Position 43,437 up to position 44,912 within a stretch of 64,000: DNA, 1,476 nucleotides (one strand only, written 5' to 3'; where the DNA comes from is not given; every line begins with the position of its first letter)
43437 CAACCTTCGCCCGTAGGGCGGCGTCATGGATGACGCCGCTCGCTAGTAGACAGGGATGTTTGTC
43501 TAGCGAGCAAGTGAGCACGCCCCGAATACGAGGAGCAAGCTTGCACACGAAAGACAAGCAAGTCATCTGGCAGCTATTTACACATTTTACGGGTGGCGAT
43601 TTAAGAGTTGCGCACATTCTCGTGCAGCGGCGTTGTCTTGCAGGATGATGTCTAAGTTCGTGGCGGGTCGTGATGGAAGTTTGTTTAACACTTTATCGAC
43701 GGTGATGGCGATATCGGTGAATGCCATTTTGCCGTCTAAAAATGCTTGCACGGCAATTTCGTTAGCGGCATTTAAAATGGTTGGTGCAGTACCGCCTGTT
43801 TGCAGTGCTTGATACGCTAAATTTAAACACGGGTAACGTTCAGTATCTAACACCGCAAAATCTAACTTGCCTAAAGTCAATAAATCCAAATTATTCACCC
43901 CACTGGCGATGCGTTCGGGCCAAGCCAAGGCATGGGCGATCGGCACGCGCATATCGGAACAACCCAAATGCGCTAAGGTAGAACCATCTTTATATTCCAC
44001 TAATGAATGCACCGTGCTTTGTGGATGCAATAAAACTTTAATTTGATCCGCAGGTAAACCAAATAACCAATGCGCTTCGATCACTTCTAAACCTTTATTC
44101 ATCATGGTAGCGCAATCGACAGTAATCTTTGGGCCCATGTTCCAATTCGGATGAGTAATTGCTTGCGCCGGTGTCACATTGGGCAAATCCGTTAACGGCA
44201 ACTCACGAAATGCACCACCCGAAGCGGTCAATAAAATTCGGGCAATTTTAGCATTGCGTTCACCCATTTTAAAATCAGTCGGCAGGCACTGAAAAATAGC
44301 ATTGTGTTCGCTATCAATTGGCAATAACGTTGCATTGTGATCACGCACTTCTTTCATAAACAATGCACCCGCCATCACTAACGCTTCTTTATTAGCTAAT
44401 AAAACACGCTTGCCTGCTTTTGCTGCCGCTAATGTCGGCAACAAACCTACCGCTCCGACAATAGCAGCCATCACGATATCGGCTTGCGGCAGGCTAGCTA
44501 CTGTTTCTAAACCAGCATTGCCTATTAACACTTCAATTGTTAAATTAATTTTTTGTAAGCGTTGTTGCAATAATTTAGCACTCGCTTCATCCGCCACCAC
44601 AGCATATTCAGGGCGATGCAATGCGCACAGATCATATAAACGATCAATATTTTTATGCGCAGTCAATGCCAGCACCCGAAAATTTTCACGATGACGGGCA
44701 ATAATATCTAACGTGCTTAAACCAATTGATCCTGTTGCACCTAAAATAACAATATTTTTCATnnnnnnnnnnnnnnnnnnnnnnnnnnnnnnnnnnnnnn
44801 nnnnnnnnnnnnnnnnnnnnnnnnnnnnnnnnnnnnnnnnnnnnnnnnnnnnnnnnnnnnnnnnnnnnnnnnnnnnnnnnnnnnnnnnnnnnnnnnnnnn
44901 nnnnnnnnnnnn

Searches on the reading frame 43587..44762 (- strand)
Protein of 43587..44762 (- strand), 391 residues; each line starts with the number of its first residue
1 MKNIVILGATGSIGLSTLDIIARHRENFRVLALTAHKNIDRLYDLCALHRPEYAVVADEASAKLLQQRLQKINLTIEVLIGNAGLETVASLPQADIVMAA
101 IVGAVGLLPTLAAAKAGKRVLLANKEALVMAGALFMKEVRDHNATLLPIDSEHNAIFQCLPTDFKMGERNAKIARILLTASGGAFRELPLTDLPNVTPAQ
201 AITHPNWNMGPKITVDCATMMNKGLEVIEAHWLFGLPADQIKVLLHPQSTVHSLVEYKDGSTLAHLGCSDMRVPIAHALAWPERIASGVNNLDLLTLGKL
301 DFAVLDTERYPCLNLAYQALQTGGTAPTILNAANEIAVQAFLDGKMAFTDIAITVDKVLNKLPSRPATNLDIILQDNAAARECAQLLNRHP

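Call 3: search_protein_families(library=pfam, proteins=[window:43587-44762:-], max_evalue=0.01)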
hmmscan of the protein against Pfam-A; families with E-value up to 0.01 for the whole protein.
window:43587-44762:- (391 aa): 4 families
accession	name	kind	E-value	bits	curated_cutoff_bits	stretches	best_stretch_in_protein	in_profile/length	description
PF02670.22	DXP_reductoisom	-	2.1e-47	161.4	21.7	1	4-132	1-129/129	1-deoxy-D-xylulose 5-phosphate reductoisomerase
PF13288.12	DXPR_C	-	5.5e-39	133.5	27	1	266-382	1-114/115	DXP reductoisomerase C-terminal domain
PF08436.17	DXP_redisom_C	-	1e-38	131.7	26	1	146-234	1-84/84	1-deoxy-D-xylulose 5-phosphate reductoisomerase C-terminal domain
PF03435.24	Sacchrp_dh_NADP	-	0.0074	17.1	25.1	0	4-44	1-41/129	Saccharopine dehydrogenase NADP binding domain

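Call 8: find_encoding_contigs(protein=window:43587-44762:-, flank=10000, max_places=10)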
Protein window:43587-44762:- (391 aa): 1 contig read that carries it; 1 place shown.
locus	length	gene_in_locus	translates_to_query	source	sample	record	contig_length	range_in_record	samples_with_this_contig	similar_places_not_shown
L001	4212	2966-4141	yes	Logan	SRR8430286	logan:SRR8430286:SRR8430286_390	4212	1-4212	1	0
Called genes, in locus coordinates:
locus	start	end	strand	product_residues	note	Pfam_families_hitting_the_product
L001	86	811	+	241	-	PF00696:AA_kinase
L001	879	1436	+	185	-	PF01765:RRF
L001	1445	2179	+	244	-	PF01255:Prenyltransf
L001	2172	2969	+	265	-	PF01148:CTP_transf_1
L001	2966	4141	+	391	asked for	PF02670:DXP_reductoisom, PF08436:DXP_redisom_C, PF13288:DXPR_C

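Call 10: find_related_loci(query=window:43587-44762:-, collection=genome_contigs, flank=10000)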
Query window:43587-44762:- (391 aa) in genome_contigs; peptide patterns used: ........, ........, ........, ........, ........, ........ (x = any residue, [..] = any of these).
600 stretches matched a pattern (row limit reached: there are more); 423 encode a relative of the query (tblastn E <= 1e-3); the best 80 are kept; 80 distinct loci.
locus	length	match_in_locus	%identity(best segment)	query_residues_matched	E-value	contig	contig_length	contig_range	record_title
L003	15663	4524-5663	64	1-381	1e-154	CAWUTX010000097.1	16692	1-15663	MAG: uncultured Gammaproteobacteria bacterium isolate HER22_SIP_1000_bin_23_1 genome assembly, contig: HER22_SP_1000_bin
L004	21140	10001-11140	61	2-381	1e-144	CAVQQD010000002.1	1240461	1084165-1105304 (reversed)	MAG: uncultured Gammaproteobacteria bacterium isolate MFD00731.bin.1.206 genome assembly, contig: contig_667, whole geno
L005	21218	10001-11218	55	4-385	2e-144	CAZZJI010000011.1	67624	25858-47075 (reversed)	MAG TPA_asm: uncultured Gammaproteobacteria bacterium isolate SRP128015_co1_131 genome assembly, contig: NODE_227_length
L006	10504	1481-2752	53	4-385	4e-142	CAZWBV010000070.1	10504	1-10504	MAG TPA_asm: uncultured Gammaproteobacteria bacterium isolate SRP128015_co4_66 genome assembly, contig: NODE_1596_length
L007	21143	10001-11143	57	1-379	6e-137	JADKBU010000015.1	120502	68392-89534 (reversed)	MAG: Candidatus Accumulibacter propinquus isolate OdNE_18-Q3-R46-58_BAT3C.415 tig00012161-10-1206620, whole genome shotg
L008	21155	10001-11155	56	2-385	1e-134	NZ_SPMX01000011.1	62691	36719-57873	Candidatus Accumulibacter contiguus isolate SBR_L PAO6_binned_c11, whole genome shotgun sequence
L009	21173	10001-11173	54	1-389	5e-133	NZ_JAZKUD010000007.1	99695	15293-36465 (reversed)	MAG: Accumulibacter sp. isolate UW18 Ga0556162_0000803, whole genome shotgun sequence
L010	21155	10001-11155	53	2-385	2e-131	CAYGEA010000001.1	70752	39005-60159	MAG TPA_asm: uncultured Bdellovibrionales bacterium isolate ERP113451_co1_285 genome assembly, contig: NODE_238_length_7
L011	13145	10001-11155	52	2-385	2e-130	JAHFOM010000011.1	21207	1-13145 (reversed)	MAG: Candidatus Moraniibacteriota bacterium isolate nzgw503 NODE_2277_length_21208_cov_3.714658, whole genome shotgun se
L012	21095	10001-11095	56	2-366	4e-123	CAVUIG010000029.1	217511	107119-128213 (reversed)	MAG: uncultured beta proteobacterium isolate MFD02159.bin.2.77 genome assembly, contig: contig_6828, whole genome shotgu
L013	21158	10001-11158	51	2-387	1e-122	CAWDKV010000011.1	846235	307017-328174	MAG: uncultured Gammaproteobacteria bacterium isolate MFD04540.bin.1.126 genome assembly, contig: contig_6529, whole gen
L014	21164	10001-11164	49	1-384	2e-121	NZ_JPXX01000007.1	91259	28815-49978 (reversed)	Gallibacterium genomosp. 1 strain CCM 5974 contig000007, whole genome shotgun sequence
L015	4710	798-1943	49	1-389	1e-121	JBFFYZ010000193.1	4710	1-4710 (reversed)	MAG: Nitrospiraceae bacterium isolate Mix_sand01.2020.11.G.13 k141_511735_length_4710_cov_25.4266, whole genome shotgun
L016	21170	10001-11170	51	1-385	2e-120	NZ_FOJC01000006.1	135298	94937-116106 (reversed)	[Haemophilus] ducreyi strain ATCC 33940, whole genome shotgun sequence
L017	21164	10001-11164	49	1-384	2e-119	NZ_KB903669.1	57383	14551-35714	Gallibacterium anatis DSM 16844 = F 149 strain DSM 16844 A3EODRAFT_scaffold_10.11, whole genome shotgun sequence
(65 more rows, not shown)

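Call 13: list_cluster_members(proteins=[window:43587-44762:-, window:41712-42911:-, window:38899-41211:-, window:38367-38876:-])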
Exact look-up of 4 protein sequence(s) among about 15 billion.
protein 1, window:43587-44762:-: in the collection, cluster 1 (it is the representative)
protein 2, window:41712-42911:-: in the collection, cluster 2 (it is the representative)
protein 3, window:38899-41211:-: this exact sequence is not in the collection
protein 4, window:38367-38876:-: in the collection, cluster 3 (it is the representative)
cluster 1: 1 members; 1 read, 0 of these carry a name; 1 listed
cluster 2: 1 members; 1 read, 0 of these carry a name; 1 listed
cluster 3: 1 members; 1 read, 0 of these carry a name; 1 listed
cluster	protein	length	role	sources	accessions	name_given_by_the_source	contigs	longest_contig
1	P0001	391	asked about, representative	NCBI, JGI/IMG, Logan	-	-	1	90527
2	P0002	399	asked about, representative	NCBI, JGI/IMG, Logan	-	-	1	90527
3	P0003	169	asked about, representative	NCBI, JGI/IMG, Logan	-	-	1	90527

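Call 16: search_protein_families(library=pfam, proteins=[L003:5732-7093:+, L003:7126-9435:+, L004:11237-13528:+, L004:13724-14230:+], max_evalue=0.001)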
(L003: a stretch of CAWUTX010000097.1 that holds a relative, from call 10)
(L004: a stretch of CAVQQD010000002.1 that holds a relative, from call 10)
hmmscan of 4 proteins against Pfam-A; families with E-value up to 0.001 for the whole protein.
L003:5732-7093:+ (453 aa): 6 families
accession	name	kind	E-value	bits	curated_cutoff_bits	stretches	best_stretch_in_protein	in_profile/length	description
PF02163.28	Peptidase_M50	-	2.8e-69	233.3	27.2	1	10-438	1-220/221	Peptidase family M50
PF17820.7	PDZ_6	-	1.7e-19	69.7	27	2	224-277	1-54/54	PDZ domain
PF00595.29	PDZ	-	1.2e-12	48.5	23.2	1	220-256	24-60/81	PDZ domain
PF13180.12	PDZ_2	-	3.9e-11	43.5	27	1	222-286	13-78/80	PDZ domain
PF21558.3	Pept_S41_N_bact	-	1.1e-05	25.6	27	0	230-259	11-40/87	Bacteroidetes, Peptidase, S41 family, N-terminal domain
PF14685.13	PDZ_Tricorn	-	0.00067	20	25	0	232-280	31-81/88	Tricorn protease PDZ domain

L003:7126-9435:+ (769 aa): 4 families
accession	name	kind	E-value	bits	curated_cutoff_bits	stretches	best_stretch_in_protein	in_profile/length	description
PF01103.29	Omp85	-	7.2e-71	239.8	24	1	455-769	1-325/325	Omp85 superfamily domain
PF07244.20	POTRA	-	9.9e-70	231.7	21.3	5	183-270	2-79/79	Surface antigen variable number repeat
PF08478.15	POTRA_1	-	9.3e-09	35.9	23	0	101-146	3-45/69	POTRA domain, FtsQ-type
PF08479.16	POTRA_2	-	2.7e-07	30.8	24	0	273-345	1-72/76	POTRA domain, ShlB-type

L004:11237-13528:+ (763 aa): 3 families
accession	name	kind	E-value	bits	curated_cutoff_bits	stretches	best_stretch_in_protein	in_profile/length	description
PF01103.29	Omp85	-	4e-71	240.6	24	1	455-763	1-325/325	Omp85 superfamily domain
PF07244.20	POTRA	-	4e-70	233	21.3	5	183-270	2-79/79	Surface antigen variable number repeat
PF08478.15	POTRA_1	-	6.4e-09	36.4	23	0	32-98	2-69/69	POTRA domain, FtsQ-type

L004:13724-14230:+ (168 aa): 1 family
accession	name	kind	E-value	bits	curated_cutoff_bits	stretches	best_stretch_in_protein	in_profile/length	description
PF03938.19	OmpH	-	2.8e-25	89.6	32.4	1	26-161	1-137/141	Outer membrane protein (OmpH-like)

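Call 32: find_homologous_proteins(query=window:43587-44762:-, max_evalue=1e-100)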
Query window:43587-44762:- (391 aa): 7963 proteins with E <= 1e-100 among 8000 candidates; the best 120 are listed.
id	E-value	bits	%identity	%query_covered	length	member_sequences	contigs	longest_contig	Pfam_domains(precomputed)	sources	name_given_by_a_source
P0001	5.8e-254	860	100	100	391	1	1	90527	PF08436.18,PF02670.23,PF13288.13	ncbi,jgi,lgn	-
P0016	2.0e-196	670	78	99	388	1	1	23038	PF08436.18,PF02670.23,PF13288.13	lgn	-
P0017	3.3e-164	564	68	100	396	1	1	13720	PF08436.18,PF02670.23,PF13288.13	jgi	jgi:1-deoxy-D-xylulose-5-phosphate reductoisomerase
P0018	1.6e-163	562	68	98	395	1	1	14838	PF08436.18,PF02670.23,PF13288.13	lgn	-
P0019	3.9e-161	554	67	99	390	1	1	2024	PF08436.18,PF02670.23,PF13288.13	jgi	jgi:1-deoxy-D-xylulose-5-phosphate reductoisomerase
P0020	3.1e-158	545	66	98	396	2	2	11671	PF08436.18,PF02670.23,PF13288.13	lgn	-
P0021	4.3e-158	544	67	98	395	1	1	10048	PF08436.18,PF02670.23,PF13288.13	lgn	-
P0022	7.5e-158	544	65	99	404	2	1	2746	PF08436.18,PF02670.23,PF13288.13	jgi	jgi:1-deoxy-D-xylulose-5-phosphate reductoisomerase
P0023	1.0e-157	543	65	98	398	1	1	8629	PF08436.18,PF02670.23,PF13288.13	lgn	-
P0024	4.3e-157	541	64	98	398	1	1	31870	PF08436.18,PF02670.23,PF13288.13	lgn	-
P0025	1.5e-156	539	64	99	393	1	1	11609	PF08436.18,PF02670.23,PF13288.13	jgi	jgi:1-deoxy-D-xylulose-5-phosphate reductoisomerase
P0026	2.4e-156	539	65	99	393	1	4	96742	PF08436.18,PF02670.23,PF13288.13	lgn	-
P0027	1.2e-155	536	65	98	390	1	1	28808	PF08436.18,PF02670.23,PF13288.13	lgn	-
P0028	3.5e-155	535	65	98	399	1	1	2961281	PF08436.18,PF02670.23,PF13288.13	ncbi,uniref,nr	ncbi:1-deoxy-D-xylulose-5-phosphate reductoisomerase [Thiohalobacter sp. IOR34]|uniref:1-deoxy-D-xyl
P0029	8.7e-155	533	63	99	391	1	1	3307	PF08436.18,PF02670.23,PF13288.13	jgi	-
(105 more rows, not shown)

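Call 33: find_encoding_contigs(protein=P0016, flank=10000, max_places=3)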
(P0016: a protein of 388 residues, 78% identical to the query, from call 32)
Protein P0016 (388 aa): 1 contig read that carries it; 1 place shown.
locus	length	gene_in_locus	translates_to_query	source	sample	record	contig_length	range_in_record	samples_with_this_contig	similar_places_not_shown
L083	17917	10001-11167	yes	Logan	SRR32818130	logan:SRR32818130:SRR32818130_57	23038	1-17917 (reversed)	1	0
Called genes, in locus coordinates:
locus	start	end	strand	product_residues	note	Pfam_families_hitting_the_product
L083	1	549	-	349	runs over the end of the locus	PF25917:BSH_RND, PF25973:BSH_CzcB (faint), PF25876:HH_MFP_RND, PF25893:HH_CzcB, PF25944:Beta-barrel_RND (weak), PF25954:Beta-barrel_RND_2, PF25975:CzcB_C (faint), PF25989:YknX_C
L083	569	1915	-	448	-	PF01554:MatE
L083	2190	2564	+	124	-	PF20126:TumE (weak)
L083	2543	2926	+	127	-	PF25212:HVO_A0114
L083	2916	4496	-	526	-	-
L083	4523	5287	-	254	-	PF00557:Peptidase_M24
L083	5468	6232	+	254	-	PF00318:Ribosomal_S2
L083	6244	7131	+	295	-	PF00889:EF_TS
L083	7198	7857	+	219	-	PF00696:AA_kinase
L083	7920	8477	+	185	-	PF01765:RRF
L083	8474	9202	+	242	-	PF01255:Prenyltransf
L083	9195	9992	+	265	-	PF01148:CTP_transf_1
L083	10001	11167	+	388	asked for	PF02670:DXP_reductoisom, PF08436:DXP_redisom_C, PF13288:DXPR_C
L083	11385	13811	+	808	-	PF08479:POTRA_2 (faint), PF07244:POTRA, PF01103:Omp85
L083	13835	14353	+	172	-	PF03938:OmpH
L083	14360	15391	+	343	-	PF04613:LpxD, PF00132:Hexapep (weak), PF25084:LbH_EIF2B, PF14602:Hexapep_2 (faint), PF25087:GMPPB_C (weak), PF00132:Hexapep (weak)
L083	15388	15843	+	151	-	PF22817:ApeP-like, PF07977:FabA, PF22818:ApeI-like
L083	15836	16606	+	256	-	PF00132:Hexapep, PF25084:LbH_EIF2B (faint), PF25087:GMPPB_C (weak), PF00132:Hexapep, PF13720:Acetyltransf_11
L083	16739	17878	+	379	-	PF02684:LpxB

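Call 34: find_encoding_contigs(protein=P0017, flank=10000, max_places=3)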
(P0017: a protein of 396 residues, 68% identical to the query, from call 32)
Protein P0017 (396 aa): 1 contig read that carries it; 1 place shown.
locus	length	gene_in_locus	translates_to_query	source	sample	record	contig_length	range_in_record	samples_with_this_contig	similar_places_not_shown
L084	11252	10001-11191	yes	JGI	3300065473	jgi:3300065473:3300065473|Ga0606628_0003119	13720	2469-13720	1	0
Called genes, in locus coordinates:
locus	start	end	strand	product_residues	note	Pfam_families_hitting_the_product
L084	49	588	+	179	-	-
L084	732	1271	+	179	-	-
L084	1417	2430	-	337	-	PF25917:BSH_RND, PF25973:BSH_CzcB (weak), PF25944:Beta-barrel_RND, PF25954:Beta-barrel_RND_2, PF25975:CzcB_C (faint), PF25989:YknX_C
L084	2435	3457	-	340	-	PF00710:Asparaginase, PF17763:Asparaginase_C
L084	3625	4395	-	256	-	PF00557:Peptidase_M24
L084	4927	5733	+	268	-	PF00318:Ribosomal_S2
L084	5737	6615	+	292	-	PF00889:EF_TS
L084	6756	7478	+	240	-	PF00696:AA_kinase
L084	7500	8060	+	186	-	PF01765:RRF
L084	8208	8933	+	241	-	PF01255:Prenyltransf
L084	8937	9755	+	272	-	PF01148:CTP_transf_1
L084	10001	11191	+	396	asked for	PF02670:DXP_reductoisom, PF08436:DXP_redisom_C, PF13288:DXPR_C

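Call 35: find_encoding_contigs(protein=P0018, flank=10000, max_places=3)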
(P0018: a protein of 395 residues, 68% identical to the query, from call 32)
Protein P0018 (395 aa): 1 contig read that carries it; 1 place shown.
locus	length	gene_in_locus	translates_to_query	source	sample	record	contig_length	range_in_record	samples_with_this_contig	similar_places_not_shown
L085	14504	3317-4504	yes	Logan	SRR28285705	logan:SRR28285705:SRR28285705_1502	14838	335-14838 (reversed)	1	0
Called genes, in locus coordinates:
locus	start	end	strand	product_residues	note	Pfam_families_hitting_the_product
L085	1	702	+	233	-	?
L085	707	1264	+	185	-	PF01765:RRF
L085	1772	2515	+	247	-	PF01255:Prenyltransf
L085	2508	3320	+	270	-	PF01148:CTP_transf_1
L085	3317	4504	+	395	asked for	PF02670:DXP_reductoisom, PF08436:DXP_redisom_C, PF13288:DXPR_C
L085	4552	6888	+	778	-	PF08479:POTRA_2 (faint), PF07244:POTRA, PF01103:Omp85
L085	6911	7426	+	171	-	PF03938:OmpH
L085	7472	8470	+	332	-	PF04613:LpxD, PF14602:Hexapep_2 (faint), PF25087:GMPPB_C, PF00132:Hexapep, PF25084:LbH_EIF2B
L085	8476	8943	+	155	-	PF22817:ApeP-like (weak), PF07977:FabA, PF22818:ApeI-like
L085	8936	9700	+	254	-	PF25084:LbH_EIF2B (faint), PF25087:GMPPB_C (weak), PF00132:Hexapep, PF13720:Acetyltransf_11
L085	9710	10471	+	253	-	PF25084:LbH_EIF2B (faint), PF25087:GMPPB_C (weak), PF00132:Hexapep (weak), PF13720:Acetyltransf_11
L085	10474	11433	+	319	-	PF01408:GFO_IDH_MocA, PF22725:GFO_IDH_MocA_C3, PF02894:GFO_IDH_MocA_C (faint)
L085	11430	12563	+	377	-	PF02684:LpxB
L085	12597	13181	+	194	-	PF01351:RNase_HII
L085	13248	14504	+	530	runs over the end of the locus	?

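Call 58: predict_structure(alignment_id=A2)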
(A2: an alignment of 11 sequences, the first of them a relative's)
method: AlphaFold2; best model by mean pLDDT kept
length: 399 residues; sequences in the alignment: 11
mean_pLDDT: 84.4   pTM: 0.76
mean pLDDT of the five models: 84.4, 83.3, 82.8, 82.6, 81.4
residues with pLDDT >= 90: 175; 70-90: 172; 50-70: 41; < 50: 11
segments of 3 or more residues with pLDDT < 50: 328-331, 393-399
pLDDT, mean of each block of 10 residues (from residue 1): 75 94 93 94 95 94 95 94 93 94 91 94 90 90 91 88 84 93 88 92 72 71 73 71 80 89 92 63 81 89 87 91 61 78 88 69 87 87 81 39
secondary structure, 60 per line:
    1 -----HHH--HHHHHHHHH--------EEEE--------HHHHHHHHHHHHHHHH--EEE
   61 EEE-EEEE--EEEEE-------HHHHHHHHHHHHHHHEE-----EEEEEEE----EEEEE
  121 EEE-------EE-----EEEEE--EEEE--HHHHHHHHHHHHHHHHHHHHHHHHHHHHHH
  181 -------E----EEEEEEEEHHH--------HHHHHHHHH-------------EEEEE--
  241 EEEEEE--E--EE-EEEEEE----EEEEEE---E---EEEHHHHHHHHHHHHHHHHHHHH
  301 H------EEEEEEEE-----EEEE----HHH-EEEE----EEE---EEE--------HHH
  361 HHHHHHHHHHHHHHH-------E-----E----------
elements in order: H11-19 E28-31 H40-55 E58-63 E65-68 E71-75 H83-97 E105-111 E116-123 E138-142 E145-148 H151-180 E193-200 H212-220 E234-238 E241-246 E255-260 E265-270 E278-280 H281-301 E308-315 E321-324 E333-336 E341-343 E347-349 H358-375

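Call 64: fold_search(model_id=the predicted structure, library=pdb)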
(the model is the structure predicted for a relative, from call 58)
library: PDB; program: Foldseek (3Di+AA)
matches with E <= 10: 298; with E <= 0.001: 13
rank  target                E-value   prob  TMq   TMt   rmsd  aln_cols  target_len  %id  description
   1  3lmm_B                2.3e-06  1.00  0.26  0.19   4.7       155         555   17  Crystal Structure of the DIP2311 protein from Corynebacterium diphtheriae, Northeast Structural Genomics Consortium Ta (released 2010-02-16)
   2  3lmm_C                3.5e-05  1.00  0.26  0.22   4.6       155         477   17  Crystal Structure of the DIP2311 protein from Corynebacterium diphtheriae, Northeast Structural Genomics Consortium Ta (released 2010-02-16)
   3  2kyy_MODEL_1_A        6.4e-05  1.00  0.25  0.60   3.7       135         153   16  Solution NMR Structure of the N-terminal Domain of Putative ATP-dependent DNA Helicase RecG-related Protein fr (released 2010-08-11)
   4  7lre_A                8.6e-05  1.00  0.22  0.18  21.5       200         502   16  Cryo-EM of the SLFN12-PDE3A complex: SLFN12 body refinement (released 2021-06-09)
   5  7lrd_A                8.6e-05  1.00  0.22  0.18  21.5       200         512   16  Cryo-EM of the SLFN12-PDE3A complex: Consensus subset model (released 2021-06-09)
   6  9o0d_A                2.2e-04  1.00  0.26  0.45   5.8       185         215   17  crystal structure of rSAMD9 tRNase domain (released 2025-07-02)
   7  7eg0_B                3.4e-04  1.00  0.19  0.14   8.9       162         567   20  Cryo-EM structure of anagrelide-induced PDE3A-SLFN12 complex (released 2021-09-29)
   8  5yd0_D                5.4e-04  1.00  0.20  0.24   4.1       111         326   16  Crystal structure of Schlafen 13 (SLFN13) N'-domain (released 2018-03-28)
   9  7fex                  6.1e-04  1.00  0.22  0.26   9.8       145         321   16  Crystal structure of Sus scrofa Schlafen11 N-terminal domain (2.69 A) (released 2023-06-07)
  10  7q3z_A                6.9e-04  1.00  0.23  0.29   9.4       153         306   14  DNA/RNA binding protein (released 2022-01-26)
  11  9o0d_C                8.2e-04  1.00  0.26  0.45   5.6       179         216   16  crystal structure of rSAMD9 tRNase domain (released 2025-07-02)
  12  7q3z_B                8.2e-04  1.00  0.23  0.29   9.3       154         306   14  DNA/RNA binding protein (released 2022-01-26)
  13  9uie_B                8.7e-04  1.00  0.23  0.11  11.0       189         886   15  Electronic microscopy structure of human schlafen14-E211A dimer in complex with dsRNA (released 2025-08-06)
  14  9erd                  1.0e-03  1.00  0.21  0.11   3.5       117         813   20  Human SLFN11 S753D monomer (released 2024-12-11)
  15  5yd0_A                1.3e-03  1.00  0.21  0.25   8.9       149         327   14  Crystal structure of Schlafen 13 (SLFN13) N'-domain (released 2018-03-28)
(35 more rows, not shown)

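Call 103: find_encoding_contigs(protein=P0021, flank=6000, max_places=1)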
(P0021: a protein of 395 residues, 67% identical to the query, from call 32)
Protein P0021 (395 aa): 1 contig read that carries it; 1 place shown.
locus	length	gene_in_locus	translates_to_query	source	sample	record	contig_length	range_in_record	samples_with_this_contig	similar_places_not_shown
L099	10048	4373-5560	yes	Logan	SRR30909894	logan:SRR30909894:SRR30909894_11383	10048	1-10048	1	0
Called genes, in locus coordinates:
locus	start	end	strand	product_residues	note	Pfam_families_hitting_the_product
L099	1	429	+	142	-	?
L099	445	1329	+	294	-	PF00889:EF_TS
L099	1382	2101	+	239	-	PF00696:AA_kinase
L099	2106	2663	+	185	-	PF01765:RRF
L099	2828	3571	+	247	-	PF01255:Prenyltransf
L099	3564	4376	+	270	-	PF01148:CTP_transf_1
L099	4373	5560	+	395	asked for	PF02670:DXP_reductoisom, PF08436:DXP_redisom_C, PF13288:DXPR_C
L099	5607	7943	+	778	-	PF08479:POTRA_2 (faint), PF07244:POTRA, PF01103:Omp85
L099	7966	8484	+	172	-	PF01025:GrpE (faint), PF03938:OmpH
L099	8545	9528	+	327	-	PF04613:LpxD, PF14602:Hexapep_2 (faint), PF25087:GMPPB_C (weak), PF00132:Hexapep, PF25084:LbH_EIF2B (weak)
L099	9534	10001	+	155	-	PF22817:ApeP-like (weak), PF07977:FabA, PF22818:ApeI-like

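Call 104: find_encoding_contigs(protein=P0026, flank=6000, max_places=1)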
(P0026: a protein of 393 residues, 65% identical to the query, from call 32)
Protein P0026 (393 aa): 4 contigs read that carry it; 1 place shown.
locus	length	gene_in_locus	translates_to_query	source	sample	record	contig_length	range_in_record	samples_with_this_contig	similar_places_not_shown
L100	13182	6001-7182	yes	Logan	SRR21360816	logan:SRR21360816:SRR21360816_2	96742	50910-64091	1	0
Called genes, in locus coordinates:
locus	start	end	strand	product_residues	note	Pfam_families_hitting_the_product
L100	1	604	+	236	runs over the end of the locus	PF01128:IspD, PF12804:NTP_transf_3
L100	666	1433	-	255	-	-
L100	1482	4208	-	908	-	-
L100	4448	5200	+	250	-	PF01255:Prenyltransf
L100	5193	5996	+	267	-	PF01148:CTP_transf_1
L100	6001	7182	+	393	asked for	PF02670:DXP_reductoisom, PF08436:DXP_redisom_C, PF13288:DXPR_C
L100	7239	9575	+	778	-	PF08479:POTRA_2 (faint), PF07244:POTRA, PF01103:Omp85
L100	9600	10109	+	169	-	PF03938:OmpH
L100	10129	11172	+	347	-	PF04613:LpxD, PF25084:LbH_EIF2B, PF25087:GMPPB_C (weak), PF00132:Hexapep (weak), PF25087:GMPPB_C (weak), PF00132:Hexapep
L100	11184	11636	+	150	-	PF22817:ApeP-like, PF07977:FabA, PF22818:ApeI-like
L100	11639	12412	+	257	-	PF25084:LbH_EIF2B (faint), PF25087:GMPPB_C (weak), PF00132:Hexapep, PF13720:Acetyltransf_11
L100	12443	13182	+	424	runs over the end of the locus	PF02684:LpxB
